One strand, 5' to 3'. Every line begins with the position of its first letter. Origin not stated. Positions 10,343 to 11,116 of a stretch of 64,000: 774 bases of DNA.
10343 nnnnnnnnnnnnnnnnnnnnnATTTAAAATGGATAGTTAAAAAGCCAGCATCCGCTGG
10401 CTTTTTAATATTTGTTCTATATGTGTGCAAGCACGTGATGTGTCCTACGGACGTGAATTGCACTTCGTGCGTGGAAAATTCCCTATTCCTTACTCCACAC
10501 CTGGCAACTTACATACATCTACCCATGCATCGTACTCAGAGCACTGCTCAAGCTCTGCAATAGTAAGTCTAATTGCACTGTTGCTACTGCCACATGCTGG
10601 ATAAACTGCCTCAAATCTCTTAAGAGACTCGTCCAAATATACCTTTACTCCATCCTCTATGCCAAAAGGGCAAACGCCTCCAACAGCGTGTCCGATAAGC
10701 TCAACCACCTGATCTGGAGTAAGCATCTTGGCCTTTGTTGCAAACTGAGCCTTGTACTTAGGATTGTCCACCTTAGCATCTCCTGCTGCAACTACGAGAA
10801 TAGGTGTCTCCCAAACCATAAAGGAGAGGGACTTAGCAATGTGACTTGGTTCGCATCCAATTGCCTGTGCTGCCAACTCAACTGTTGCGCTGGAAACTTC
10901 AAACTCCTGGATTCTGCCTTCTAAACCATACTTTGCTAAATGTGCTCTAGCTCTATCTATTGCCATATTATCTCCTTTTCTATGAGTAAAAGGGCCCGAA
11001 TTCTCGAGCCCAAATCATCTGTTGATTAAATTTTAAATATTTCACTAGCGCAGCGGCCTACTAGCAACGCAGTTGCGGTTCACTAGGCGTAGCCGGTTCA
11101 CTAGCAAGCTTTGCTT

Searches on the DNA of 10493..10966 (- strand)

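Call 82: search_rna_families(sources=[L106, L107], threshold=gathering)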
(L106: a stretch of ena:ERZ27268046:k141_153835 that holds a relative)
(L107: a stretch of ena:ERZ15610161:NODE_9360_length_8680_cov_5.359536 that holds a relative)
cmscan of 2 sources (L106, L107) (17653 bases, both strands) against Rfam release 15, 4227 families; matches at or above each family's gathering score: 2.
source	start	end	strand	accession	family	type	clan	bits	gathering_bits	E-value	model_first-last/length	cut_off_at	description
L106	3123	3193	+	RF00005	tRNA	Gene; tRNA;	CL00001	63.8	29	4.4e-12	1-71/71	no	tRNA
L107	3140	3210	+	RF00005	tRNA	Gene; tRNA;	CL00001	63.8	29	4.4e-12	1-71/71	no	tRNA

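Call 83: search_rna_families(source=L106, start=2180, end=2520, threshold=evalue, max_evalue=10)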
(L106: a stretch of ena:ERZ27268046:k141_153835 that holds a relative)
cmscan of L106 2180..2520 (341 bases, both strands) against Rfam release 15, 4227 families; matches with E-value up to 10: 1.
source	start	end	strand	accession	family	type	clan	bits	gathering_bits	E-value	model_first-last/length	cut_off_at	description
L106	2312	2381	-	RF02246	Six3os1_1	Gene; lncRNA;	-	9.6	50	9.7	1-87/87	no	Six3os1 conserved region 1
